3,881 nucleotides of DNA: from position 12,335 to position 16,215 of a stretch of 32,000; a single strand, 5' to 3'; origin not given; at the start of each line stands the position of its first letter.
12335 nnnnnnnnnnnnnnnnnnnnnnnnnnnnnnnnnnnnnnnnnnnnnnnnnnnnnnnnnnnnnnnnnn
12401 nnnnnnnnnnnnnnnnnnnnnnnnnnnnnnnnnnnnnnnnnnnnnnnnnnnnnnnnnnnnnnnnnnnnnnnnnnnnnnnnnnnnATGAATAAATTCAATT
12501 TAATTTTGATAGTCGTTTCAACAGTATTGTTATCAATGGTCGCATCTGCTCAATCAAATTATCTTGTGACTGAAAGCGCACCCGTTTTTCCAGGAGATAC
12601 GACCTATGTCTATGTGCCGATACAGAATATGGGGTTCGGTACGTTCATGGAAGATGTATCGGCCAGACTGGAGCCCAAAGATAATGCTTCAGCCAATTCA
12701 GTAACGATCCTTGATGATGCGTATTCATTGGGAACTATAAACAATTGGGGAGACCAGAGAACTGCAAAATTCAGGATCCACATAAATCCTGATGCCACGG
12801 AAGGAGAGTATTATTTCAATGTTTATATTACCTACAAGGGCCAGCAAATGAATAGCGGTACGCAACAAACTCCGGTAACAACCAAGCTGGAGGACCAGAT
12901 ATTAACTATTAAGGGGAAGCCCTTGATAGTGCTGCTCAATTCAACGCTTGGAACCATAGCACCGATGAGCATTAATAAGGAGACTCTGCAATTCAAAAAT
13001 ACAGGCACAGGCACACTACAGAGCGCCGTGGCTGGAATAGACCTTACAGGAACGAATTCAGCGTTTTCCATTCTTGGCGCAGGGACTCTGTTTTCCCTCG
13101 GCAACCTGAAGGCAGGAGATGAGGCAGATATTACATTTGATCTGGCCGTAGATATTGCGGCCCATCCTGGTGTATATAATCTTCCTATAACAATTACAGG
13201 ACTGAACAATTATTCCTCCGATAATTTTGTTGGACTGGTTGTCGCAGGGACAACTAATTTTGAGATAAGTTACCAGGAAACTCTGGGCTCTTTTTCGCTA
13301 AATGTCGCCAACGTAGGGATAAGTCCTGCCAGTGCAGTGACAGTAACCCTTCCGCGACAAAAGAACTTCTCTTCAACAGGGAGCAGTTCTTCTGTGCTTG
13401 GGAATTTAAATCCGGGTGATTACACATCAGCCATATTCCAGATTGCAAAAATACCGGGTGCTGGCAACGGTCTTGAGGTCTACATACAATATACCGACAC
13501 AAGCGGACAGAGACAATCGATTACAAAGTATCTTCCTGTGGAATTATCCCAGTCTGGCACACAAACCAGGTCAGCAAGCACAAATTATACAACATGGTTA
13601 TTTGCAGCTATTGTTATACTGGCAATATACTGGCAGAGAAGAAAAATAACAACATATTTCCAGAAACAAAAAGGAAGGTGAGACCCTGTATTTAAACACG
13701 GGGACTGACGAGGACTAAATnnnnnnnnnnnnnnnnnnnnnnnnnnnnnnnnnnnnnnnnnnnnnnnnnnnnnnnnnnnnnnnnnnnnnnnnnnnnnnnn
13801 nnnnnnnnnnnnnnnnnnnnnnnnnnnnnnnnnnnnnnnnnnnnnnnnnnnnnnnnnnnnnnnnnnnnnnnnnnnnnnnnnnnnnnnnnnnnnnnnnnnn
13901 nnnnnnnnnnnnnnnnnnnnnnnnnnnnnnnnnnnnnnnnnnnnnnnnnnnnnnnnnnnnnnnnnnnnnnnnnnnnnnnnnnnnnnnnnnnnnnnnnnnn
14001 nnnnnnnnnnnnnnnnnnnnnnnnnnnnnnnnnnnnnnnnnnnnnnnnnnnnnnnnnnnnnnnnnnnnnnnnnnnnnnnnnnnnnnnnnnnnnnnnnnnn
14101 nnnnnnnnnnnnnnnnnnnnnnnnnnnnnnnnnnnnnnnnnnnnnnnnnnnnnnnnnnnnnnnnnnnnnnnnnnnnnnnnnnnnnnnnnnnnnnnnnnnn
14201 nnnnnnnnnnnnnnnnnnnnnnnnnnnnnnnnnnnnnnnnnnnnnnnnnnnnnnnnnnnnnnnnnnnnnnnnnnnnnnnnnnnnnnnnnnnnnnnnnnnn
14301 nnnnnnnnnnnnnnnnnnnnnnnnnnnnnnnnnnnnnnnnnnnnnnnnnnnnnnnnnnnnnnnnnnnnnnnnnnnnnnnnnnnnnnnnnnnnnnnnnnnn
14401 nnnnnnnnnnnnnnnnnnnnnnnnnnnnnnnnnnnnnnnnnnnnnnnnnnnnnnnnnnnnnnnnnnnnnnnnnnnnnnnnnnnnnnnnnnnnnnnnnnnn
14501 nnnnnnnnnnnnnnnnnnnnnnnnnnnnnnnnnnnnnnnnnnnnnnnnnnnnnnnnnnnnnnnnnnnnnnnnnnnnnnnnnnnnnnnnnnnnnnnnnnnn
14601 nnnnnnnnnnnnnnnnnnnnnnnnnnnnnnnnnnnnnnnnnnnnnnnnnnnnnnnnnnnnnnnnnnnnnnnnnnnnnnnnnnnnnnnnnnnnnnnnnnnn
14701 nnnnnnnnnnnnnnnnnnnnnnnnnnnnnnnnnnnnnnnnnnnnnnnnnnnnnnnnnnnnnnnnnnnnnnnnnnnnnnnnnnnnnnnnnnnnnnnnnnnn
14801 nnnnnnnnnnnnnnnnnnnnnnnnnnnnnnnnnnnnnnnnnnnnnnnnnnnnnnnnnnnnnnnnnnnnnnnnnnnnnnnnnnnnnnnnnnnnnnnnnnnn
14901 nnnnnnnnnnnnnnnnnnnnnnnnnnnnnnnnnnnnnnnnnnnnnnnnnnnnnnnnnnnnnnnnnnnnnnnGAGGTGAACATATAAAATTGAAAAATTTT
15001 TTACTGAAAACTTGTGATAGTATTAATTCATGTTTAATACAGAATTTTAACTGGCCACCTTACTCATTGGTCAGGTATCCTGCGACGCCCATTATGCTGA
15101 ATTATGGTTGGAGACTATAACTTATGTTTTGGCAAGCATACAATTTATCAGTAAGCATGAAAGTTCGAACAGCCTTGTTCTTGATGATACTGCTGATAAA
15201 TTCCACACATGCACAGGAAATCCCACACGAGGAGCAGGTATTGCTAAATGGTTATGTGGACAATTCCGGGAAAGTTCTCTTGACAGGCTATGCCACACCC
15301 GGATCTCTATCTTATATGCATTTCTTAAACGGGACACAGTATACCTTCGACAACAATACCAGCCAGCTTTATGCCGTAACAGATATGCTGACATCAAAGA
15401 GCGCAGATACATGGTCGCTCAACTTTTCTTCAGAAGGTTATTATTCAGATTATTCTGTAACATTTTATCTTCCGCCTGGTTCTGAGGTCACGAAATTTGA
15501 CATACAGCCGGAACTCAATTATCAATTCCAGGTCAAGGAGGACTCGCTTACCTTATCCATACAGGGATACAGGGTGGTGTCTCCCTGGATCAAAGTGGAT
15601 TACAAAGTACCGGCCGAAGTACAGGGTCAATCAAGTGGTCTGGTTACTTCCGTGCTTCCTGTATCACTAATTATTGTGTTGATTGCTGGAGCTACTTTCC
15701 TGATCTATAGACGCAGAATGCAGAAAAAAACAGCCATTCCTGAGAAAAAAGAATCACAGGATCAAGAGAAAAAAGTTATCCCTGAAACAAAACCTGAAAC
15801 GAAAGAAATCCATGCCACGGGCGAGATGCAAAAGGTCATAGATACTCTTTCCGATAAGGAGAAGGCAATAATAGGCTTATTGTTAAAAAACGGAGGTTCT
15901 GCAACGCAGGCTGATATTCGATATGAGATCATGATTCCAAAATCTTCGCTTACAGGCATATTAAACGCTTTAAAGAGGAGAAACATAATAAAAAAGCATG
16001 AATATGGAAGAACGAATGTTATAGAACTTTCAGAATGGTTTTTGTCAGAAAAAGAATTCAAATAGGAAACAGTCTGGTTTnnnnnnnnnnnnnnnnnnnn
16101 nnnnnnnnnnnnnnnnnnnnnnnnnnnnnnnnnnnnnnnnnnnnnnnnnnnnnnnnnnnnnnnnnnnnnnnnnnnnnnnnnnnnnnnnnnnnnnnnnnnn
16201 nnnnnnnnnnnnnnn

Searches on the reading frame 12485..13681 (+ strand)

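Call 8: search_protein_families(library=pfam, proteins=[window:12485-13681:+], max_evalue=0.01)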
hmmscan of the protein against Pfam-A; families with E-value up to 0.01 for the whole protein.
window:12485-13681:+ (398 aa): 3 families
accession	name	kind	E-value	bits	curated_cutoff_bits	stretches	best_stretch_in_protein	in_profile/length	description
PF07705.17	CARDB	-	1.9e-05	25.2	22.7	0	251-322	4-71/101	CARDB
PF14524.12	Wzt_C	-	0.00099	19.5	30.4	0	184-241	60-111/143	Wzt C-terminal domain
PF05753.20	TRAP_beta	-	0.0023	17.8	22.4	1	270-380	39-157/178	Translocon-associated protein beta (TRAPB)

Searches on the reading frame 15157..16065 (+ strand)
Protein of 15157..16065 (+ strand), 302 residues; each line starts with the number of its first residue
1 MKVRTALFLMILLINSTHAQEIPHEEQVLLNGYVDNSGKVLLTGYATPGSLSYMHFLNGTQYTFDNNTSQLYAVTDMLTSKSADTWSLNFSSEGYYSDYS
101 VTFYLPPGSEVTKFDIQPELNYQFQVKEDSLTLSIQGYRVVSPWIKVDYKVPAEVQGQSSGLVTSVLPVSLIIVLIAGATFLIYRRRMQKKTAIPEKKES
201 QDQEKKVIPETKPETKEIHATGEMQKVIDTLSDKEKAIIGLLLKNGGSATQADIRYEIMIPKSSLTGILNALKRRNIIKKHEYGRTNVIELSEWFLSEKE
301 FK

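Call 7: search_protein_families(library=pfam, proteins=[window:15157-16065:+], max_evalue=0.01)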
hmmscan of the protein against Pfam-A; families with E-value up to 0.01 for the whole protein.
window:15157-16065:+ (302 aa): 2 families
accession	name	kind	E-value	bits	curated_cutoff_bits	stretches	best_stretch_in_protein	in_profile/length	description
PF24034.1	DUF7343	-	2.3e-14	53.4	27.6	1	231-291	2-61/62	Domain of unknown function (DUF7343)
PF12802.13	MarR_2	-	0.00064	20.3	27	1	231-280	3-52/61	MarR family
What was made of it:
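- On Transmembrane transcription regulator (TTR), for the 15157-16065 protein: Pfam DUF7343, 53.4 bits against a cut-off of 27.6 (call 7).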

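Call 16: find_homologous_proteins(query=window:15157-16065:+, max_evalue=0.001)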
Query window:15157-16065:+ (302 aa): 473 proteins with E <= 0.001 among 2921 candidates; the best 120 are listed.
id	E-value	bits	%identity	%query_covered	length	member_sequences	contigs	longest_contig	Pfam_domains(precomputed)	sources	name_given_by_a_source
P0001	3.4e-194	661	100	100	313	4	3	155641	PF24034.2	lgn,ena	-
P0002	6.7e-155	532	81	100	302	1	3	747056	PF12802.14,PF24034.2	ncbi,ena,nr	ncbi:MAG: hypothetical protein ABOK23_00575 [Candidatus Methanoperedens sp.]|nr:hypothetical protein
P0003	4.2e-154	530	81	100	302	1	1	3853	PF12802.14,PF24034.2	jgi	jgi:uncharacterized membrane protein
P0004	7.8e-152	522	80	100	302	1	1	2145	PF12802.14,PF24034.2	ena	-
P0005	1.3e-148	512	76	100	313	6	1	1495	PF24034.2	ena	-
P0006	3.7e-148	510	81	93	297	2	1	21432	PF24034.2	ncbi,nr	ncbi:MAG: hypothetical protein OIN66_02595 [Candidatus Methanoperedens sp.]|nr:hypothetical protein 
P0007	9.7e-148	509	75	100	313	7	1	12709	PF24034.2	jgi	jgi:uncharacterized membrane protein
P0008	1.2e-146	505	80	100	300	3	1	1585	PF12802.14,PF24034.2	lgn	-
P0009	1.8e-146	505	78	99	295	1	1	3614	PF12802.14,PF24034.2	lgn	-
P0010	4.6e-146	503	78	100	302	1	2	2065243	PF12802.14,PF24034.2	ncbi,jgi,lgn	jgi:uncharacterized membrane protein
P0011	5.1e-146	503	80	93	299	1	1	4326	PF24034.2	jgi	jgi:uncharacterized membrane protein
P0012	1.4e-145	502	76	100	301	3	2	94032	PF12802.14,PF24034.2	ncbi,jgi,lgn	-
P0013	2.6e-145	501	77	100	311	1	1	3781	PF12802.14,PF24034.2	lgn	-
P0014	2.7e-145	501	76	94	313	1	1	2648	PF24034.2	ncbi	-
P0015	2.9e-145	501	79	100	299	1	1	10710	PF24034.2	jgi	-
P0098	8.0e-109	381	61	99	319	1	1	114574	PF24034.2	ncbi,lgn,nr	ncbi:MAG: hypothetical protein OIN87_02765 [Candidatus Methanoperedens sp.]|nr:hypothetical protein 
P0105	6.2e-102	359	55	100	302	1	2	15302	PF12802.14,PF24034.2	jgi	jgi:DNA-binding transcriptional ArsR family regulator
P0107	7.8e-99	348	58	99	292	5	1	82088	PF12802.14,PF24034.2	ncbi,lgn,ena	-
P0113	2.7e-87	311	55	94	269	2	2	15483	PF24034.2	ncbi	-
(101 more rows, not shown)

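Call 17: find_encoding_contigs(protein=P0105, flank=4000, max_places=2)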
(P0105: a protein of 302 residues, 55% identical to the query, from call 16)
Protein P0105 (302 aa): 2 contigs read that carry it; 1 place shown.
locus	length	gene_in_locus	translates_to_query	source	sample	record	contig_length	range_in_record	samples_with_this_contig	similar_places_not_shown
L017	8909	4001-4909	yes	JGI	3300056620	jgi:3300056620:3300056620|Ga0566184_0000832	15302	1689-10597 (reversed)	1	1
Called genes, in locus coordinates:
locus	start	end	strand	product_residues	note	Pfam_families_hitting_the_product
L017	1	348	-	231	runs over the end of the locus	PF00119:ATP-synt_A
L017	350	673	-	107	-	PF12966:AtpR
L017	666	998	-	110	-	PF09527:ATPase_gene1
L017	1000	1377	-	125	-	PF02823:ATP-synt_DE_N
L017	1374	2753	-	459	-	PF02874:ATP-synt_ab_N, PF00006:ATP-synt_ab, PF22919:ATP-synt_VA_C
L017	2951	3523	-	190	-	PF09335:VTT_dom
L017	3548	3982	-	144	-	-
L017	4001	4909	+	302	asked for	PF12802:MarR_2 (weak), PF24034:DUF7343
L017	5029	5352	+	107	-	-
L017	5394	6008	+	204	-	-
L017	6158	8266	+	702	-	PF00989:PAS, PF13188:PAS_8, PF13426:PAS_9, PF00512:HisKA, PF02518:HATPase_c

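Call 18: find_encoding_contigs(protein=P0107, flank=4000, max_places=2)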
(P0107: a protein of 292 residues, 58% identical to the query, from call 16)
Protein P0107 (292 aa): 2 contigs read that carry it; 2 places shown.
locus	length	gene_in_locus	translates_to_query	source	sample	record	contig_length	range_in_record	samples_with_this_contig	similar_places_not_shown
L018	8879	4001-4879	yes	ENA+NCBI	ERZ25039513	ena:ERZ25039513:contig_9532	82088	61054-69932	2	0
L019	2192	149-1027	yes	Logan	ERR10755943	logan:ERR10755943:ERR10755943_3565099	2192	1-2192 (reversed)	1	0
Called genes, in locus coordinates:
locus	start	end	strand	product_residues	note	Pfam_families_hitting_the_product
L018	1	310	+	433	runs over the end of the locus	PF02826:2-Hacid_dh_C (weak), PF03446:NAD_binding_2 (weak), PF02153:PDH_N, PF20463:PDH_C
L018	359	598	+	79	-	-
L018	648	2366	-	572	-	PF13620:CarboxypepD_reg (weak)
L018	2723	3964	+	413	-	PF00083:Sugar_tr, PF07690:MFS_1, PF12832:MFS_1_like (faint), PF07690:MFS_1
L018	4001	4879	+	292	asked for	PF12802:MarR_2 (weak), PF24034:DUF7343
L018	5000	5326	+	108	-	-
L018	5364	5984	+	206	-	-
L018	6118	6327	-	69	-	-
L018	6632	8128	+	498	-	PF05598:DUF772, PF01609:DDE_Tnp_1, PF13751:DDE_Tnp_1_6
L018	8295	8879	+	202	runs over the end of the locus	PF03692:CxxCxxCC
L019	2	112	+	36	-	?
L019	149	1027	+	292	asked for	PF12802:MarR_2 (weak), PF24034:DUF7343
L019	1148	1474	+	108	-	-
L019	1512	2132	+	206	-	-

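Call 19: find_encoding_contigs(protein=P0098, flank=4000, max_places=2)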
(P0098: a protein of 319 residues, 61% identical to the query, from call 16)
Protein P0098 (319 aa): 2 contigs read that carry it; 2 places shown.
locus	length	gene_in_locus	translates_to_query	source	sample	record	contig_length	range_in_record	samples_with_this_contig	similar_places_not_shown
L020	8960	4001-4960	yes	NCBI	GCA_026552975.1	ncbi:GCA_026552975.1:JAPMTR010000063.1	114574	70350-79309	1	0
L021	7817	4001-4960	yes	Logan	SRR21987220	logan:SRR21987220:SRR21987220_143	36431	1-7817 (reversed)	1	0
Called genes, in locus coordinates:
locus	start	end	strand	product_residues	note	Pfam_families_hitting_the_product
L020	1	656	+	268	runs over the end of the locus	PF00800:PDT, PF01842:ACT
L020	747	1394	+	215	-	PF01982:CTP-dep_RFKase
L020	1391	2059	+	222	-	PF00926:DHBP_synthase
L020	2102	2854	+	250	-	PF02593:DUF166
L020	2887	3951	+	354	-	PF01544:CorA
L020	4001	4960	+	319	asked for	PF24034:DUF7343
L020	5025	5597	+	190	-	-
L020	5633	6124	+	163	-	-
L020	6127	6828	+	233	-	PF02463:SMC_N (faint), PF00005:ABC_tran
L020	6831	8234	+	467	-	PF10633:NPCBM_assoc (faint)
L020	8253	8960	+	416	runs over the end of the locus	PF12704:MacB_PCD, PF02687:FtsX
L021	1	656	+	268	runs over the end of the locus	PF00800:PDT, PF01842:ACT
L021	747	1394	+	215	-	PF01982:CTP-dep_RFKase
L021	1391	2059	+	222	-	PF00926:DHBP_synthase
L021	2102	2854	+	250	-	PF02593:DUF166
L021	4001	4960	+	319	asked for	PF24034:DUF7343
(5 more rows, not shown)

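Call 20: find_encoding_contigs(protein=P0113, flank=4000, max_places=2)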
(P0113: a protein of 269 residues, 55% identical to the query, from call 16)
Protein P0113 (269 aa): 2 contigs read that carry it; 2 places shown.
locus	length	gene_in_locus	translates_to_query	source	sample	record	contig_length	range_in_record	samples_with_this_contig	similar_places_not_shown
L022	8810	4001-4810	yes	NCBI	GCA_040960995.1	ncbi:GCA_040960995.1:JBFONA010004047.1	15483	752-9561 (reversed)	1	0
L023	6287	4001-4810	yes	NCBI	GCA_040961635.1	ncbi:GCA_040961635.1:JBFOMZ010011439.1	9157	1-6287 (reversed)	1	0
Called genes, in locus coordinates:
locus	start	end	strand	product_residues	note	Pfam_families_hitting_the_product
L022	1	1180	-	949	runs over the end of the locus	PF00989:PAS, PF08447:PAS_3, PF08448:PAS_4, PF13426:PAS_9, PF00989:PAS, PF08447:PAS_3, PF13188:PAS_8, PF13426:PAS_9, +10 more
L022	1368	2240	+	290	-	PF12849:PBP_like_2, PF13531:SBP_bac_11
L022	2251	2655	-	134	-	PF00072:Response_reg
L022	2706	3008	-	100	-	PF02518:HATPase_c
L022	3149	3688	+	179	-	PF14512:TM1586_NiRdase (faint), PF00881:Nitroreductase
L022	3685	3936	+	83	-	PF01206:TusA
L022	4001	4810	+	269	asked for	PF24034:DUF7343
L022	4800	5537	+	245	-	-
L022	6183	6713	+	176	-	-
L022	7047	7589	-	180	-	PF22794:jr-ZPR1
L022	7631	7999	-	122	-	PF04472:SepF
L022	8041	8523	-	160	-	PF09183:DUF1947, PF17832:Pre-PUA (faint), PF01472:PUA, PF26292:PUA_elF2D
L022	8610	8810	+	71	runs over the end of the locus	PF01423:LSM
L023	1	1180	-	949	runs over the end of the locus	PF00989:PAS, PF08447:PAS_3, PF08448:PAS_4, PF13426:PAS_9, PF00989:PAS, PF08447:PAS_3, PF13188:PAS_8, PF13426:PAS_9, +10 more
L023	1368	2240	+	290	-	PF12849:PBP_like_2, PF13531:SBP_bac_11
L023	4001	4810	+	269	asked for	PF24034:DUF7343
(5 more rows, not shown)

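Call 23: find_related_loci(query=A1, collection=metagenome_contigs, flank=2500)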
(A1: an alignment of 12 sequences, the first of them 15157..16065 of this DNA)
Query A1 (302 aa) in metagenome_contigs; peptide patterns used: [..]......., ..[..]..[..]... (x = any residue, [..] = any of these).
211 stretches matched a pattern; 20 encode a relative of the query (tblastn E <= 1e-3); 20 distinct loci.
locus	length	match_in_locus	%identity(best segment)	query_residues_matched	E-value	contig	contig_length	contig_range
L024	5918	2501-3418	75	1-302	5e-148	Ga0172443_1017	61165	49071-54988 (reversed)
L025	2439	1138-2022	75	1-302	9e-157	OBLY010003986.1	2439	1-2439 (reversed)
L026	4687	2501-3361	77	16-302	1e-142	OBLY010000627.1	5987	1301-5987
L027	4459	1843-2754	73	1-302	4e-144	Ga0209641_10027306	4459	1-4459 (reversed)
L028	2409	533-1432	73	1-300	7e-145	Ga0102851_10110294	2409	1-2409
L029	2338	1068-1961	70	1-302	6e-142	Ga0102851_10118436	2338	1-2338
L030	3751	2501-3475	64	1-302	9e-135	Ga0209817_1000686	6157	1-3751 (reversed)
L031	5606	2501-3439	64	1-302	1e-128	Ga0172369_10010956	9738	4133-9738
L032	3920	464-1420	65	1-302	2e-129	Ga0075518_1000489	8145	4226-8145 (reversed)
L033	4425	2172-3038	67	25-298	2e-128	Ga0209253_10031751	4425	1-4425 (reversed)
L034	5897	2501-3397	66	25-302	2e-125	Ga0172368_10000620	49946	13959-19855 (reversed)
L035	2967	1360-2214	67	25-302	6e-130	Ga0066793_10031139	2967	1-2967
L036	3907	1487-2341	67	25-300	1e-125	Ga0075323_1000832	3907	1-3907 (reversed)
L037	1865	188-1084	63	25-302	3e-128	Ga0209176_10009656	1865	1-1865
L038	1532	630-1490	65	7-300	3e-126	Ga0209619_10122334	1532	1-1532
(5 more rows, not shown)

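Call 37: search_solved_structures(query=window:15157-16065:+, max_evalue=1, show_alignments=2)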
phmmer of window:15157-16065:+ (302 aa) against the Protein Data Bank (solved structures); distinct sequences matched with E-value up to 1: 0.
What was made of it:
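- On MarR family (Pfam MarR_2), for the wHTH domain: There is no PDB relative by sequence (call 37).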

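Call 38: search_protein_families(library=ncbifam, proteins=[window:15157-16065:+], max_evalue=0.01)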
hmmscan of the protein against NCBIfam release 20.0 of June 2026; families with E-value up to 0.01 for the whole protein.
window:15157-16065:+ (302 aa): 1 family
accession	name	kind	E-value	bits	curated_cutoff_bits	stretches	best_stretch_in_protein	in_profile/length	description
TIGR02337.1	HpaR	equivalog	0.0012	18.6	121.2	0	242-289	36-86/130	homoprotocatechuate degradation operon regulator HpaR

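Call 46: predict_structure(alignment_id=A1)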
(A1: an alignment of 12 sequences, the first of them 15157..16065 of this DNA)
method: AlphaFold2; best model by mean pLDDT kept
length: 302 residues; sequences in the alignment: 12
mean_pLDDT: 71.9   pTM: 0.45
mean pLDDT of the five models: 71.9, 71.8, 69.4, 68.1, 68.1
residues with pLDDT >= 90: 41; 70-90: 160; 50-70: 47; < 50: 54
segments of 3 or more residues with pLDDT < 50: 12-23, 155-164, 190-214, 299-302
pLDDT, mean of each block of 10 residues (from residue 1): 53 41 64 89 86 80 84 88 88 72 87 75 75 74 81 48 51 74 63 32 30 57 86 92 86 81 86 91 76 74 41
secondary structure, 60 per line:
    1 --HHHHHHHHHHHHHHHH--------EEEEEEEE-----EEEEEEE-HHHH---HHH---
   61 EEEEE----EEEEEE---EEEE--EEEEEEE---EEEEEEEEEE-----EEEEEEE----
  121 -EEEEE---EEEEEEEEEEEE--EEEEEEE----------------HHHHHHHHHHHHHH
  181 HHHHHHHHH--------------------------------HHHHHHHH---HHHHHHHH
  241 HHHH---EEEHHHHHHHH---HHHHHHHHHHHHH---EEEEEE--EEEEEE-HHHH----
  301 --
elements in order: H3-18 E27-34 E40-46 H48-51 E61-65 E70-75 E79-82 E85-91 E95-104 E110-116 E122-126 E130-141 E144-150 H167-189 H222-229 H233-244 E248-250 H251-258 H262-274 E278-283 E286-291 H293-296
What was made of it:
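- On Transmembrane transcription regulator (TTR), for the 15157-16065 protein: The AF2 model has a TM helix at 167-189 and a wHTH at 222-296 with pLDDT 81-92 (call 46).
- Closest known: ArnR/ArnR1 and the ArnR boxes of the Sulfolobus acidocaldarius flaB promoter. Different: Here the protein has a cleavable-type signal peptide, an extracellular beta-sandwich, one TM helix and a C-terminal wHTH (call 46).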

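Call 50: fold_search(model_id=the predicted structure, library=pdb)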
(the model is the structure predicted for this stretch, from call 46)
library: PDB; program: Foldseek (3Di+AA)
matches with E <= 10: 1472; with E <= 0.001: 2
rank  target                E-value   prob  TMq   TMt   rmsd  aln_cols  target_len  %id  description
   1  6c26_1                4.7e-04  1.00  0.28  0.21  14.7       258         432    8  The Cryo-EM structure of a eukaryotic oligosaccharyl transferase complex (released 2018-01-31)
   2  8agb_E                5.9e-04  1.00  0.28  0.20  14.1       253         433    8  Structure of yeast oligosaccharylransferase complex with lipid-linked oligosaccharide bound (released 2022-12-07)
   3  7oci_A                1.1e-03  1.00  0.28  0.20  12.6       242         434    8  Cryo-EM structure of yeast Ost6p containing oligosaccharyltransferase complex (released 2022-02-16)
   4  4fht_A                2.2e-03  1.00  0.21  0.44   3.9        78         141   17  Crystal Structure of the PcaV transcriptional regulator from Streptomyces coelicolor in complex with its natural ligan (released 2013-04-24)
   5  4g9y                  3.4e-03  1.00  0.21  0.46   6.2        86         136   15  Crystal Structure of the PcaV transcriptional regulator from Streptomyces coelicolor (released 2013-06-05)
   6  7el3_B                3.8e-03  1.00  0.21  0.45   6.1        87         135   25  Crystal structure of HpaR-DNA complex from Acinetobacter baumannii (released 2022-01-19)
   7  7nvs_W                4.0e-03  1.00  0.22  0.35   3.0        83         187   16  RNA polymerase II core pre-initiation complex with closed promoter DNA in proximal position (released 2021-05-05)
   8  4rs8_B                4.5e-03  1.00  0.19  0.65   2.8        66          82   23  Apo structure of novel pNOB8 plasmid centromere binding protein (released 2015-09-16)
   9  5e1z                  4.5e-03  1.00  0.22  0.37  21.4       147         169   18  Crystal structure of the organohalide sensing RdhR-CbdbA1625 transcriptional regulator in the 2,4-dichlorophenol bound f (released 2016-10-05)
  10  4ooi_C                5.3e-03  1.00  0.20  0.59   2.9        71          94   15  Reduced HlyU from Vibrio cholerae N16961 (released 2014-12-31)
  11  4zzl_B                5.7e-03  1.00  0.21  0.45   3.3        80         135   18  MexR R21W derepressor mutant causing multidrug resistance in P. aeruginosa by mexAB-oprM efflux pump expression (released 2016-07-27)
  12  4rs8_A                6.0e-03  1.00  0.20  0.65   2.0        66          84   23  Apo structure of novel pNOB8 plasmid centromere binding protein (released 2015-09-16)
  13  8ylg_A                7.1e-03  1.00  0.22  0.40   3.0        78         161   17  Crystal structure of Burkholderia thailandensis MftR in complex with operator DNA (released 2024-11-13)
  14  4asn_A                7.1e-03  1.00  0.22  0.67   3.2        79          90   19  TubR from Bacillus megaterium pBM400 (released 2012-10-03)
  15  5aip_A                7.6e-03  1.00  0.21  0.44   3.0        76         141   24  Crystal structure of NadR in complex with 4-hydroxyphenylacetate (released 2016-03-02)
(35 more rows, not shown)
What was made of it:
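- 15157..16065 (+): Intact membrane-tethered wHTH regulator gene (DUF7343) and candidate binder. Predicted layout: signal peptide, beta-sandwich 27-150, TM helix 167-189, linker, wHTH 222-296. Pfam DUF7343 E=2.3e-14 (call 7); AF2 model (call 46); Foldseek hits to MarR-family wHTH domains (call 50)
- On Transmembrane transcription regulator (TTR), for the 15157-16065 protein: Foldseek matches MarR-type wHTH domains (call 50).
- The AF2 model shows a signal peptide, beta-sandwich, TM helix and wHTH (calls 7, 46), with structural matches to MarR-type DNA-binding domains (call 50).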
